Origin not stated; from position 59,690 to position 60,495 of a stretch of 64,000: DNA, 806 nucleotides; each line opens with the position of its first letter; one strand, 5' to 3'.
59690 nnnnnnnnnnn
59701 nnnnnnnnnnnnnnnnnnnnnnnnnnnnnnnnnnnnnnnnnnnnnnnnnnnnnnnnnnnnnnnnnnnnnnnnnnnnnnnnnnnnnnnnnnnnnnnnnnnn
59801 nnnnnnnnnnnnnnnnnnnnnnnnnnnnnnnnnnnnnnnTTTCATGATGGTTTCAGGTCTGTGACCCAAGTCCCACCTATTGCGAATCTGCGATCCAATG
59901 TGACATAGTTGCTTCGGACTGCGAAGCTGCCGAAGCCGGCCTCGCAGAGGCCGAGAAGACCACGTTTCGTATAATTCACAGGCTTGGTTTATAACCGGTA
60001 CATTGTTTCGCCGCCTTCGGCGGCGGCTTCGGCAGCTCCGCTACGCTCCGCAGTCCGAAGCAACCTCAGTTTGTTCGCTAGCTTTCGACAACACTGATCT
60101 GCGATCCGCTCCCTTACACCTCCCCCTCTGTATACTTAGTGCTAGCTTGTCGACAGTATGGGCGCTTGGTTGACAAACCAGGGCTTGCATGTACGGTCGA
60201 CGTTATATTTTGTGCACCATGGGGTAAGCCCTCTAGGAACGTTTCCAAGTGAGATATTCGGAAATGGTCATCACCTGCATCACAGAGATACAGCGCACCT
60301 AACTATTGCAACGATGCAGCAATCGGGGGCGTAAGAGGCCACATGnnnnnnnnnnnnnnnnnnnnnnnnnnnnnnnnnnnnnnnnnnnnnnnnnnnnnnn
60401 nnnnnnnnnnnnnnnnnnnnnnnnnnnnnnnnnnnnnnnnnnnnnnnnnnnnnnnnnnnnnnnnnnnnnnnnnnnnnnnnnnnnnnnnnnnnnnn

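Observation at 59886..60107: REP/MITE-like element family: a 33-nt GC-rich hairpin unit at four or more loci, once as an inverted pair bounded by 11-bp direct repeats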

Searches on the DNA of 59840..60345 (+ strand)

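Call 25: search_rna_families(source=window, start=59840, end=60345, threshold=evalue, max_evalue=10, show_alignments=3)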
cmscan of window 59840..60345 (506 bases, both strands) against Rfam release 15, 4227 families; matches with E-value up to 10: 6.
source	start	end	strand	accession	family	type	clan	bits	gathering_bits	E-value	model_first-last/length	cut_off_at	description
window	59922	60041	+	RF04198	MIR8670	Gene; miRNA;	-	27.9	150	0.0031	1-142/142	no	MIR8670 microRNA precursor family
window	59921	60040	-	RF04198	MIR8670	Gene; miRNA;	-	25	150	0.016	1-142/142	no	MIR8670 microRNA precursor family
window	59888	60082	-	RF04139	MIR841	Gene; miRNA;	-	23.3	200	0.016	1-212/212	no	MIR841 microRNA precursor family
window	59908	60064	+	RF04210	MIR8643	Gene; miRNA;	-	22.5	135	0.041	1-150/150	no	MIR8643 microRNA precursor family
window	60149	60215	+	RF01088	TLS-PK5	Cis-reg;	-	15.9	70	5.1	1-68/68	no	Pseudoknot of tRNA-like structure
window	60010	60075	-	RF02937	Clostridiales-2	Gene; sRNA;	-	12.4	58.6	5.7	1-82/82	no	Clostridiales-2 RNA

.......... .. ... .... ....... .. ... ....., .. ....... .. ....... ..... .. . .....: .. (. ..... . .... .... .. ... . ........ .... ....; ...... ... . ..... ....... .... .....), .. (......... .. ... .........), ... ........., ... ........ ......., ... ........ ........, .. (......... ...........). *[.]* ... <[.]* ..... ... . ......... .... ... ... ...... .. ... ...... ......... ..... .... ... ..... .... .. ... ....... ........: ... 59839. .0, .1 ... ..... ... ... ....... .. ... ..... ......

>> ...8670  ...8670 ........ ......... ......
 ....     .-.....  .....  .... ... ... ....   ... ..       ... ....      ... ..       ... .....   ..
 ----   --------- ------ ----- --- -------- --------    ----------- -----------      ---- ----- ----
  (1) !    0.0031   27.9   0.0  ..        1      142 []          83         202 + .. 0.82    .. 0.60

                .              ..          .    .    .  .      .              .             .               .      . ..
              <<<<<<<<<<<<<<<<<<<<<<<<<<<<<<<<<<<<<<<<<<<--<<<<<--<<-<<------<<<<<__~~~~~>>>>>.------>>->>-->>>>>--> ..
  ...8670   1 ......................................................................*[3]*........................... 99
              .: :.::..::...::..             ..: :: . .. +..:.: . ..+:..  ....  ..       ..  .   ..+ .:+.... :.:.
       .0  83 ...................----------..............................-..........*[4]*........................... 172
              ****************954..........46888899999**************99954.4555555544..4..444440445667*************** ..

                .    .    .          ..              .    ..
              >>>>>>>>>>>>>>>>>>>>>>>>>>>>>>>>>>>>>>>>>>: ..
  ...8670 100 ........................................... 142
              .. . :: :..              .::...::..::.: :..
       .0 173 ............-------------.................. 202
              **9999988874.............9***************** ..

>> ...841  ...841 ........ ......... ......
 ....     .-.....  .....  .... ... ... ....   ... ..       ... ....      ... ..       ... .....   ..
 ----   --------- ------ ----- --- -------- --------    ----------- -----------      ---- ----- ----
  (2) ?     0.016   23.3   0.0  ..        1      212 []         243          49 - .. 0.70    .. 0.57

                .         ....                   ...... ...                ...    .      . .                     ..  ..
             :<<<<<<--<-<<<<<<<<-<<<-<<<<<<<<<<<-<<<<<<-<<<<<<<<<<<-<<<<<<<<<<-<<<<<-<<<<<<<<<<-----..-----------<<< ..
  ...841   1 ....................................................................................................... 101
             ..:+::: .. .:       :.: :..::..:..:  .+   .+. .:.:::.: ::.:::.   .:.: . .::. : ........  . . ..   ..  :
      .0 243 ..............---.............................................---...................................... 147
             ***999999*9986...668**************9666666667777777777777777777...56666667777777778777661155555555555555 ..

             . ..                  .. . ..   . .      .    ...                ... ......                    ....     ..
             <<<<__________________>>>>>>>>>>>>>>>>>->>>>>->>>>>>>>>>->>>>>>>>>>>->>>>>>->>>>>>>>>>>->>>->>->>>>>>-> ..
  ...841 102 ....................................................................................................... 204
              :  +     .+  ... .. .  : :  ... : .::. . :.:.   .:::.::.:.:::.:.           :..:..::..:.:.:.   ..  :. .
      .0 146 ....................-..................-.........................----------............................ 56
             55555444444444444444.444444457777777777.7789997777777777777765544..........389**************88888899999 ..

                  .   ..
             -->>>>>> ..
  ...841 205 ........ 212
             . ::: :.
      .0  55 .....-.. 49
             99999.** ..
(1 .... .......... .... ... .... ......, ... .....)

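Call 48: build_rna_model(alignment_id=A1, structure=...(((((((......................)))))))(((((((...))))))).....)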
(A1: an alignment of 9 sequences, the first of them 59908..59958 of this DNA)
Model R1 built from alignment A1 (9 sequences, 61 columns); structure: as given.
model positions 51; base pairs 14; branch points 1; effective number of sequences 3.36; information 1.086 bits per position. Calibrated on 0.2 Mb of random sequence (short: E-values are rough).
structure used (alignment columns):
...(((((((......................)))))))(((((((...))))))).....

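Call 49: search_with_rna_model(model_id=R1, source=window, filters=off, max_evalue=10, show_alignments=8)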
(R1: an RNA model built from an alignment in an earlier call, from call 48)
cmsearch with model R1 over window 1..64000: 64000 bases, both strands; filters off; matches with E-value up to 10: 23.
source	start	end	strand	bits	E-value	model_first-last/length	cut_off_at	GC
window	59908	59958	+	75.6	1.1e-14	1-51/51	no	0.67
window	60004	60064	-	68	5e-13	1-51/51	no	0.69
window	33923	33970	+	54.2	5.1e-10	1-51/51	no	0.71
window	38669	38699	+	13.7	0.32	1-51/51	no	0.58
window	63107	63141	-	12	0.73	1-51/51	no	0.54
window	1023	1069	-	11.2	1.1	1-51/51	no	0.49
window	4391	4411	+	11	1.2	4-29/51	no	0.71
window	43591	43663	+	9.4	2.7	1-51/51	no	0.67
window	47326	47361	+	9.3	2.9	1-51/51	no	0.61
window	9124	9148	+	8.8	3.7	1-51/51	no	0.48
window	4391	4411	-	8.6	4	4-29/51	no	0.71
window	18074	18114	-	8.6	4.1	1-51/51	no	0.73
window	41193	41287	-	8.4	4.4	1-51/51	no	0.53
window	35703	35727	-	8.2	4.8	1-51/51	no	0.52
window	47385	47481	+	7.7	6.4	1-51/51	no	0.52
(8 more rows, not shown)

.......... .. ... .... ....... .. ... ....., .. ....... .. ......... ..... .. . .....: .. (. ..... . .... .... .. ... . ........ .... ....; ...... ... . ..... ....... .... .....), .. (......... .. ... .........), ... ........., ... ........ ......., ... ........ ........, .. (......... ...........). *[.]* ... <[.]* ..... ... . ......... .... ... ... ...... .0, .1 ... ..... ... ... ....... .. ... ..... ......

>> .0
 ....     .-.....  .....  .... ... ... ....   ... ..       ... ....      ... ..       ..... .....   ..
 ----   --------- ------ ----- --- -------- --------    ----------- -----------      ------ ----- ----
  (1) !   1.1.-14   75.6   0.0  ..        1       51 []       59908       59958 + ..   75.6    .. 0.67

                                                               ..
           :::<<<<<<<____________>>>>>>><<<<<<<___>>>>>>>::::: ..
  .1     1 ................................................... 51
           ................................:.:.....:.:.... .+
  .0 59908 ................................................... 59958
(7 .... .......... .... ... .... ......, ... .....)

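Call 51: search_with_rna_model(model_id=R1, sources=[L001, L004, L005, L006, L007, L008, L009, L010, L011], filters=off, max_evalue=5)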
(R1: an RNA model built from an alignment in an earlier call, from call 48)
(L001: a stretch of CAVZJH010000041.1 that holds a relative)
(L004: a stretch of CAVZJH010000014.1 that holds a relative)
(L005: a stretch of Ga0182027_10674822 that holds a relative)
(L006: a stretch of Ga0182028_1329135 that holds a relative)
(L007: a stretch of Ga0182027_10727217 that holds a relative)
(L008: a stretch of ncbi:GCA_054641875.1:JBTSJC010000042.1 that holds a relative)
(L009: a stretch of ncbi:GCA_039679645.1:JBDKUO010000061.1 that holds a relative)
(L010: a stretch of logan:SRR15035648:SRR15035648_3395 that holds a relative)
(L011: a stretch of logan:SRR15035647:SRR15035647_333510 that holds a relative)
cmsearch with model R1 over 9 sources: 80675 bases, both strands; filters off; matches with E-value up to 5: 18.
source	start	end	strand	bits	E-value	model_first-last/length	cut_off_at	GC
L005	808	858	-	78.1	4e-15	1-51/51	no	0.69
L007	463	513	+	78.1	4e-15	1-51/51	no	0.69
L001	314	364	+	77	7e-15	1-51/51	no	0.67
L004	3875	3925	-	76.8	7.7e-15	1-51/51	no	0.67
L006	913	963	-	76.6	8.6e-15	1-51/51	no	0.69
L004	3672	3732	+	58.1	9.1e-11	1-51/51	no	0.66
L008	15870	15943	-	18.6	0.034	1-51/51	no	0.58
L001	312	366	-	16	0.13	1-51/51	no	0.67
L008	19385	19424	-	14.6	0.25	1-51/51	no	0.75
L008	6534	6568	+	12.3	0.78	1-51/51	no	0.63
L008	18314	18354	+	12.1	0.89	1-51/51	no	0.59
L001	3586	3624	+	11.3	1.3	1-51/51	no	0.69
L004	7738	7786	+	10.7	1.8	1-51/51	no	0.59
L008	12482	12511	-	10.5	1.9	1-51/51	no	0.67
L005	570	614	+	10.4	2.1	1-51/51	no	0.62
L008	17296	17365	+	8.9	4.3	1-51/51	no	0.61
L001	7869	7928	+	8.7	4.8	1-51/51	no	0.62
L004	1209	1234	+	8.7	4.9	1-51/51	no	0.69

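Call 67: search_with_rna_model(model_id=R1, sources=[L022, L023, L024], filters=off, max_evalue=5)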
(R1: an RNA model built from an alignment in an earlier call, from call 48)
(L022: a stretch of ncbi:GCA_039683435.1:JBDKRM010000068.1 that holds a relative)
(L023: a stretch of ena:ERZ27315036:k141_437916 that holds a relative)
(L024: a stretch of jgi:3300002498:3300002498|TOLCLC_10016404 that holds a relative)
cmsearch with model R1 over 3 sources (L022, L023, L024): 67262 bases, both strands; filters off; matches with E-value up to 5: 26.
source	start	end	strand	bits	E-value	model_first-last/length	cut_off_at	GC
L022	5498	5548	+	75.6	1.2e-14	1-51/51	no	0.67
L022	5594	5654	-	68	5.3e-13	1-51/51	no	0.69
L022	9760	9807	+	52.6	1.2e-09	1-51/51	no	0.6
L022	17104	17140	-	21.4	0.007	1-51/51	no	0.62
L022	12889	12942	-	15.1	0.16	1-51/51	no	0.48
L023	13781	13833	-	14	0.28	1-51/51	no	0.77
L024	13781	13833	-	14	0.28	1-51/51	no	0.77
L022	8697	8731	-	12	0.76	1-51/51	no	0.54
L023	21980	22018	+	11.2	1.2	1-51/51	no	0.59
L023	1864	1896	-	10.6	1.6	1-51/51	no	0.73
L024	1864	1896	-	10.6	1.6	1-51/51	no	0.73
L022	13736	13754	+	9.9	2.2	7-26/51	no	0.58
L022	21052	21117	+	9.4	2.9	1-51/51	no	0.56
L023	13787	13826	+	9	3.5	1-51/51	no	0.8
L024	13787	13826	+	9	3.5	1-51/51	no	0.8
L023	9812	9853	+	9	3.5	1-51/51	no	0.64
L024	9812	9853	+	9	3.5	1-51/51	no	0.64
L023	9827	9867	-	8.8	3.8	1-51/51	no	0.63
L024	9827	9867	-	8.8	3.8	1-51/51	no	0.63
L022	21054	21078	-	8.8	3.9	1-51/51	no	0.48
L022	14408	14479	+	8.7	4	1-51/51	no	0.51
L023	10826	10867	-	8.7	4.1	1-51/51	no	0.67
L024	10826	10867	-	8.7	4.1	1-51/51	no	0.67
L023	17042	17064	+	8.4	4.6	6-27/51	no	0.57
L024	17042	17064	+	8.4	4.6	6-27/51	no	0.57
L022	14802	14817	+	8.4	4.8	9-24/51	no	0.69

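Call 86: search_with_rna_model(model_id=R1, sources=[L025, L026], filters=off, max_evalue=1)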
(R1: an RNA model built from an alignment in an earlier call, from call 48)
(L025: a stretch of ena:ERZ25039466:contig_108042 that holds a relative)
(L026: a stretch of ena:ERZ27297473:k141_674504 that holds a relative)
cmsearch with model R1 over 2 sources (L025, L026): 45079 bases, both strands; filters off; matches with E-value up to 1: 4.
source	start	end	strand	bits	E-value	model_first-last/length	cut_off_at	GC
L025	12943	12993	+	76.8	4.3e-15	1-51/51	no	0.67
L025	13136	13196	-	58.1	5.1e-11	1-51/51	no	0.66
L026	20946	20994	-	40.7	3.1e-07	1-51/51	no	0.61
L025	5065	5104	-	11.3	0.72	1-51/51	no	0.47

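Call 90: search_dna_similar(query=window:59897-60096:+, collection=plasmids, mode=distant, max_evalue=0.01, max_rows=10)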
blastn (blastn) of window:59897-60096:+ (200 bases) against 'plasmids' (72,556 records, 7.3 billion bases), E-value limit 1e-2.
No match.

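Call 98: search_with_rna_model(model_id=R1, sources=[L027, L028], filters=off, max_evalue=1, show_alignments=6)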
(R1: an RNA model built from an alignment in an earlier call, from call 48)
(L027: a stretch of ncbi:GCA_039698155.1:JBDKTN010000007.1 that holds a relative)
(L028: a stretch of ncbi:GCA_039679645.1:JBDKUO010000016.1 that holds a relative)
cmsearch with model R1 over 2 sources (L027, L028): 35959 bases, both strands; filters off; matches with E-value up to 1: 1.
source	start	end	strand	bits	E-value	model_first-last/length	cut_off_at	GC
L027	1172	1191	+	11.8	0.46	7-26/51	no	0.65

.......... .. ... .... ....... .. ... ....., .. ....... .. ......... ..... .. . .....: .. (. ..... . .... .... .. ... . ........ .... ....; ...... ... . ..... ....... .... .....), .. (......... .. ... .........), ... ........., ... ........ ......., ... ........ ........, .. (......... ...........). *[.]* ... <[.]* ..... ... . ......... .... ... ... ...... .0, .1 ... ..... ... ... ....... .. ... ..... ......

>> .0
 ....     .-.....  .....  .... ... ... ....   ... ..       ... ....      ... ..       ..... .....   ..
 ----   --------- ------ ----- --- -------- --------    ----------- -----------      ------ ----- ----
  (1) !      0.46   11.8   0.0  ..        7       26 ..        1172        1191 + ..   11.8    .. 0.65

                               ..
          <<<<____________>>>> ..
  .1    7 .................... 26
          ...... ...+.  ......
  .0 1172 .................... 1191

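Call 102: search_with_rna_model(model_id=R1, sources=[L029], filters=off, max_evalue=1)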
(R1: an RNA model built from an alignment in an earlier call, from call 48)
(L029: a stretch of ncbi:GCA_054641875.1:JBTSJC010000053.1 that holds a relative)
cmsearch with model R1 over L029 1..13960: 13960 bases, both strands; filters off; matches with E-value up to 1: 3.
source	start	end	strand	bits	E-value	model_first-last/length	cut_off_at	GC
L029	9734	9782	-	40.5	1e-07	1-51/51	no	0.67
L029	9697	9745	+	38.9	2.3e-07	1-51/51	no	0.65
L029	753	810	+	9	0.72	1-51/51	no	0.69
